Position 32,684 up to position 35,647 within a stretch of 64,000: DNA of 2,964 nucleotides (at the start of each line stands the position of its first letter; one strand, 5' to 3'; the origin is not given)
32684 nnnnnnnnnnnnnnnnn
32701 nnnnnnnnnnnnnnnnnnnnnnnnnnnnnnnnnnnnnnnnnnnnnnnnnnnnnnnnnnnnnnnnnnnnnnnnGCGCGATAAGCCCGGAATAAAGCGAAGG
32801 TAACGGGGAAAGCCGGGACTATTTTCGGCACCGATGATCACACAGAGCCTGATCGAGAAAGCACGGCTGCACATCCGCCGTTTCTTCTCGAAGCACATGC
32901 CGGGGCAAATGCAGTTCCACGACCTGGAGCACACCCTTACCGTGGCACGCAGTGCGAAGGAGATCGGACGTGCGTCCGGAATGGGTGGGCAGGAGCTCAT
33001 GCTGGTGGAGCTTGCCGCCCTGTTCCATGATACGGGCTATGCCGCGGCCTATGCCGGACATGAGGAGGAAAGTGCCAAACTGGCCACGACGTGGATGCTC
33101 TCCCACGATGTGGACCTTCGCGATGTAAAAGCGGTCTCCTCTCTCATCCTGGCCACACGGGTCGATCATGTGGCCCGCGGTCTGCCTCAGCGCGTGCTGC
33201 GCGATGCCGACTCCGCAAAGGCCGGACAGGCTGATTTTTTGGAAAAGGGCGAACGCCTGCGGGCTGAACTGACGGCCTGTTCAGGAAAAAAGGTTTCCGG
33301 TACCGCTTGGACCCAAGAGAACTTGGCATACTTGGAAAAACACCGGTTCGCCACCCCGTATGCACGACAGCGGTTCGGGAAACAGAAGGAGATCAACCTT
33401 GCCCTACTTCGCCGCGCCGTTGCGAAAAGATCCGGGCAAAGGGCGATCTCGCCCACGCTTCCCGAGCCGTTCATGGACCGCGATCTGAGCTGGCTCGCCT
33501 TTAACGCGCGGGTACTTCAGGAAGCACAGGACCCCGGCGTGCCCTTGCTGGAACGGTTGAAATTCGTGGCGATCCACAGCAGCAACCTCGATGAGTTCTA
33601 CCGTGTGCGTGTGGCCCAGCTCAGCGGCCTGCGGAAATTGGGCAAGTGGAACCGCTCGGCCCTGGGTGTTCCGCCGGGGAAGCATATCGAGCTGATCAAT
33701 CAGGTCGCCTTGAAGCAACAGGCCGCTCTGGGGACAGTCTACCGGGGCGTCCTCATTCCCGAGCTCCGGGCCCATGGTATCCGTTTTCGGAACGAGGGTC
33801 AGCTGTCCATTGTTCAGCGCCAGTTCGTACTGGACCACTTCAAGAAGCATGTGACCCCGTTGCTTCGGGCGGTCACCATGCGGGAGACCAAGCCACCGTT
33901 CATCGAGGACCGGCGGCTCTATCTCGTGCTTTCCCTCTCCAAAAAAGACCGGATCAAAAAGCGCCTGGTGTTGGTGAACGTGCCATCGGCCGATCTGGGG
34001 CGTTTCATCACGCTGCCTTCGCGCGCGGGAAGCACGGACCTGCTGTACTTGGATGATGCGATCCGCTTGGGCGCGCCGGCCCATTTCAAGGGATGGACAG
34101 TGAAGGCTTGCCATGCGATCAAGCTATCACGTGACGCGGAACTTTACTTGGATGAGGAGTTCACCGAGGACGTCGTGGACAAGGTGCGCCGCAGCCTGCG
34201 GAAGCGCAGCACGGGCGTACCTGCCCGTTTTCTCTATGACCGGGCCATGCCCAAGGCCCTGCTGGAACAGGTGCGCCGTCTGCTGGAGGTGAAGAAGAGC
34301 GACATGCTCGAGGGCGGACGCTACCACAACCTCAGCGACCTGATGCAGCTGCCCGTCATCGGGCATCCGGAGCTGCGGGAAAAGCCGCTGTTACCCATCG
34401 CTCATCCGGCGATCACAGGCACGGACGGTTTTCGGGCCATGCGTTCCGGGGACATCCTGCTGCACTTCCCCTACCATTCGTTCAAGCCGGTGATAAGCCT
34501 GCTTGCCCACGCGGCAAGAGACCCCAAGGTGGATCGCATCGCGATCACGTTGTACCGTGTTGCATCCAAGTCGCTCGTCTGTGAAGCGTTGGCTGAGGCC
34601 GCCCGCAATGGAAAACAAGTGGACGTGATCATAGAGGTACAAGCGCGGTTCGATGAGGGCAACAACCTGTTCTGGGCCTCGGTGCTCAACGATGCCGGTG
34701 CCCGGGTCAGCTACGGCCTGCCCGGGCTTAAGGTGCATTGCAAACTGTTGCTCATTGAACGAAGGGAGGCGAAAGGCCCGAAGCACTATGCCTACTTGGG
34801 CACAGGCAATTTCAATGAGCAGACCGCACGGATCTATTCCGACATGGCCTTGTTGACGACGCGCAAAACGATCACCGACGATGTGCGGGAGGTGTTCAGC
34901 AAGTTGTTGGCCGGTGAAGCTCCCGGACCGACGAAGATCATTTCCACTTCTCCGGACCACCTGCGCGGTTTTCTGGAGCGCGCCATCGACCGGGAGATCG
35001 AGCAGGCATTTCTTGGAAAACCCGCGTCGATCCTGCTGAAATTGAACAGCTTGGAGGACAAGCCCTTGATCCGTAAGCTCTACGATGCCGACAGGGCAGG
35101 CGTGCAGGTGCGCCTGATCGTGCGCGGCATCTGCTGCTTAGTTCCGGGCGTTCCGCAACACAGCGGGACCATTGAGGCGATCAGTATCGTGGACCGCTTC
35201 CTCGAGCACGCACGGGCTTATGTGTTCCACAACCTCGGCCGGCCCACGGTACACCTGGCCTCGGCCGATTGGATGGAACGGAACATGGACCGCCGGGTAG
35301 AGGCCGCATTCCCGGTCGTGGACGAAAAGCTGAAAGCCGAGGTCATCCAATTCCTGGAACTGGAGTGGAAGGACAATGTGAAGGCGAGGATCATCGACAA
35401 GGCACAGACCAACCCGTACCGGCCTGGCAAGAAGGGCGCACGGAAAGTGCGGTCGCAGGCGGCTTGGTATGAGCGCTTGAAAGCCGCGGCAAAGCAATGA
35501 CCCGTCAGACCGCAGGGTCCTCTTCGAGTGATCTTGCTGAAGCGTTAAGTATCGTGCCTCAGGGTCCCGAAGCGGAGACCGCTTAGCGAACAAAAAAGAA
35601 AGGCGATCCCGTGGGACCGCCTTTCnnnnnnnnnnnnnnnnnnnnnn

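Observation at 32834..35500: Polyphosphate kinase 1 carries an N-terminal HD-domain phosphohydrolase fusion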

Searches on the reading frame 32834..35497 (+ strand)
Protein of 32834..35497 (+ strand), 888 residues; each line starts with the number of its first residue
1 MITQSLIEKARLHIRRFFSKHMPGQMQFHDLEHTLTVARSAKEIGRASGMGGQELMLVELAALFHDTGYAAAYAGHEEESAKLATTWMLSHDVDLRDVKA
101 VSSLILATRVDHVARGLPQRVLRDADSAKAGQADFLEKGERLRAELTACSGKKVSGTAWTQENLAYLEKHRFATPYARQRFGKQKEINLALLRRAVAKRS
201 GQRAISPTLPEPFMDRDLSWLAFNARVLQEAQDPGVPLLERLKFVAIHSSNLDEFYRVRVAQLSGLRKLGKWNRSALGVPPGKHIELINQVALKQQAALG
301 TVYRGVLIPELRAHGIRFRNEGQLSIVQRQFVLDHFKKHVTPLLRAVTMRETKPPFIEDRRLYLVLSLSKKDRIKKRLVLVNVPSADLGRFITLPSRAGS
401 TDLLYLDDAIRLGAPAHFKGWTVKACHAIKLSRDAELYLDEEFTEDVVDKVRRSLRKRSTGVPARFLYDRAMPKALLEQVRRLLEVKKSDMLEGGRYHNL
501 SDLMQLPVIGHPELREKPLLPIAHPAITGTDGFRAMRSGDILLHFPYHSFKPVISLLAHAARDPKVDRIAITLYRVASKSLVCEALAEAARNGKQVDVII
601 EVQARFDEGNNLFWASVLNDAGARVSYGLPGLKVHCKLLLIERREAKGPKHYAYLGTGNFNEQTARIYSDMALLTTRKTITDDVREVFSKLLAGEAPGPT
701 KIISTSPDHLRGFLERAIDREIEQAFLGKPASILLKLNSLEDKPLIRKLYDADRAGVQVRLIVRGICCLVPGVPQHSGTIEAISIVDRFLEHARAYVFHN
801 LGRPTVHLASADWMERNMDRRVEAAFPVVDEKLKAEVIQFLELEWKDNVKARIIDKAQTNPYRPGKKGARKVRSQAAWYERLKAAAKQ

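Call 3: search_protein_families(library=pfam, proteins=[window:32834-35497:+], max_evalue=0.01)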
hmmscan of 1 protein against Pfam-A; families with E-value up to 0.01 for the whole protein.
window:32834-35497:+ (888 aa): 6 families
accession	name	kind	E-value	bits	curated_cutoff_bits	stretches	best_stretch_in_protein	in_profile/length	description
PF17941.7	PP_kinase_C_1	-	1.6e-65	220.2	25.7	1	533-692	3-162/167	Polyphosphate kinase C-terminal domain 1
PF13090.12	PP_kinase_C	-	3.1e-62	209.5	25.8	1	705-875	3-172/172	Polyphosphate kinase C-terminal domain 2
PF02503.22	PP_kinase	-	1.1e-40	139.8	31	1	328-506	2-183/183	Polyphosphate kinase middle domain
PF13089.11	PP_kinase_N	-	1.8e-30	105.8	23.8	1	213-318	1-106/107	Polyphosphate kinase N-terminal domain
PF13091.12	PLDc_2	-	4.5e-14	52.8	27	2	567-691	10-131/132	PLD-like domain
PF01966.28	HD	-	4.4e-08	33.8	22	1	31-127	2-112/116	HD domain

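Call 4: search_protein_families(library=ncbifam, proteins=[window:32834-35497:+], max_evalue=0.01)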
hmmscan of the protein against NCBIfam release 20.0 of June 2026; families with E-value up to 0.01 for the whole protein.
window:32834-35497:+ (888 aa): 13 families
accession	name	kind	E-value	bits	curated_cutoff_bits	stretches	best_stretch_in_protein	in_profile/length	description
TIGR03705.1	poly_P_kin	equivalog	7.3e-212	705.4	465.85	1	213-880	2-672/673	polyphosphate kinase 1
NF003921.0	PRK05443.2-2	subfamily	3e-198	660.6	701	1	203-886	13-698/707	RNA degradosome polyphosphate kinase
NF003917.0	PRK05443.1-1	subfamily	4.5e-192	640.1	470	1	213-887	7-684/689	RNA degradosome polyphosphate kinase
NF003923.0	PRK05443.3-1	equivalog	2.3e-188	627.8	1116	1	212-885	6-687/692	RNA degradosome polyphosphate kinase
NF003920.0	PRK05443.2-1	equivalog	3.1e-185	617.5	935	1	210-882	9-689/719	RNA degradosome polyphosphate kinase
NF003918.0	PRK05443.1-2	subfamily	1.1e-166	556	691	1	208-882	12-693/697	RNA degradosome polyphosphate kinase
NF003922.0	PRK05443.2-3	equivalog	2.8e-159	531.5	981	1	200-863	38-708/735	RNA degradosome polyphosphate kinase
NF003919.0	PRK05443.1-4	equivalog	4.7e-155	517.7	908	1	203-849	18-672/730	RNA degradosome polyphosphate kinase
NF003925.0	PRK05443.3-3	equivalog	4.3e-149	497.7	707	1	212-883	11-685/688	RNA degradosome polyphosphate kinase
NF003927.0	PRK05443.3-6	equivalog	2.6e-141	472.3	1042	1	215-882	9-679/717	RNA degradosome polyphosphate kinase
NF003924.0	PRK05443.3-2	equivalog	3.9e-134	448.6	1058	1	212-860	8-650/699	RNA degradosome polyphosphate kinase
NF003926.0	PRK05443.3-4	equivalog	5.4e-98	329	1391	1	213-851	4-642/675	RNA degradosome polyphosphate kinase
TIGR00277.1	HDIG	domain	3.3e-05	23.7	27.6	1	31-92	6-58/84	HDIG domain-containing metalloprotein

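Call 7: find_encoding_contigs(protein=window:32834-35497:+, flank=8000, max_places=6)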
Protein window:32834-35497:+ (888 aa): 23 contigs read that carry it; 6 places shown.
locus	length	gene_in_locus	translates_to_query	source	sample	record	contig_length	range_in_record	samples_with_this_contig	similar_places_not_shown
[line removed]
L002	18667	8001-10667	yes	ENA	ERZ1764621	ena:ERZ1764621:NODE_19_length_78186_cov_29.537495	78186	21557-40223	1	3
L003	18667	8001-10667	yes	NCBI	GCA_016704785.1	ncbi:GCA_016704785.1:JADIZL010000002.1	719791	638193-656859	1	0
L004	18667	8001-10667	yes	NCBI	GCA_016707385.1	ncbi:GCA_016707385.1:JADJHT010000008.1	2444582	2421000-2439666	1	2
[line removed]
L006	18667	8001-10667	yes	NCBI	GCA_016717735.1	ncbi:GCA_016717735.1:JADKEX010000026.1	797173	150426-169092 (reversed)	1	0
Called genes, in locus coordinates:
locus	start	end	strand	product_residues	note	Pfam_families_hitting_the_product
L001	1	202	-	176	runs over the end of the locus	PF06052:3-HAO, PF07883:Cupin_2 (weak)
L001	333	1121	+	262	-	PF00106:adh_short, PF13561:adh_short_C2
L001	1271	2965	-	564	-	PF23759:GBD_T9SS_assoc, PF20009:GEVED, PF18962:Por_Secre_tail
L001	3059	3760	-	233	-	PF00072:Response_reg, PF00486:Trans_reg_C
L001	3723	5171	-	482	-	PF00512:HisKA, PF02518:HATPase_c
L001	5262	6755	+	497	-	PF00171:Aldedh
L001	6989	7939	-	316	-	PF19788:DUF6272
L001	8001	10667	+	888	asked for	PF01966:HD, PF13089:PP_kinase_N, PF02503:PP_kinase, PF13091:PLDc_2 (weak), PF17941:PP_kinase_C_1, PF13090:PP_kinase_C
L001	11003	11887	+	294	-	PF03881:Fructosamin_kin, PF01636:APH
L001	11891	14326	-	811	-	PF00912:Transgly, PF28500:PBP_middle, PF00905:Transpeptidase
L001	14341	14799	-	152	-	PF14109:GldH_lipo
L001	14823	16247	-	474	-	PF04468:PSP1, PF28472:PSP1_3rd, PF28473:YaaT_C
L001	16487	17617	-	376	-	PF13177:DNA_pol3_delta2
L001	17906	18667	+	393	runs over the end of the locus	PF00162:PGK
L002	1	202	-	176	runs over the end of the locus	PF06052:3-HAO, PF07883:Cupin_2 (weak)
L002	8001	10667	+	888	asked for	PF01966:HD, PF13089:PP_kinase_N, PF02503:PP_kinase, PF13091:PLDc_2 (weak), PF17941:PP_kinase_C_1, PF13090:PP_kinase_C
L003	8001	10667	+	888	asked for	PF01966:HD, PF13089:PP_kinase_N, PF02503:PP_kinase, PF13091:PLDc_2 (weak), PF17941:PP_kinase_C_1, PF13090:PP_kinase_C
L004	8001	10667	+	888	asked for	PF01966:HD, PF13089:PP_kinase_N, PF02503:PP_kinase, PF13091:PLDc_2 (weak), PF17941:PP_kinase_C_1, PF13090:PP_kinase_C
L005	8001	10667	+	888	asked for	PF01966:HD, PF13089:PP_kinase_N, PF02503:PP_kinase, PF13091:PLDc_2 (weak), PF17941:PP_kinase_C_1, PF13090:PP_kinase_C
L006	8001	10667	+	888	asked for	PF01966:HD, PF13089:PP_kinase_N, PF02503:PP_kinase, PF13091:PLDc_2 (weak), PF17941:PP_kinase_C_1, PF13090:PP_kinase_C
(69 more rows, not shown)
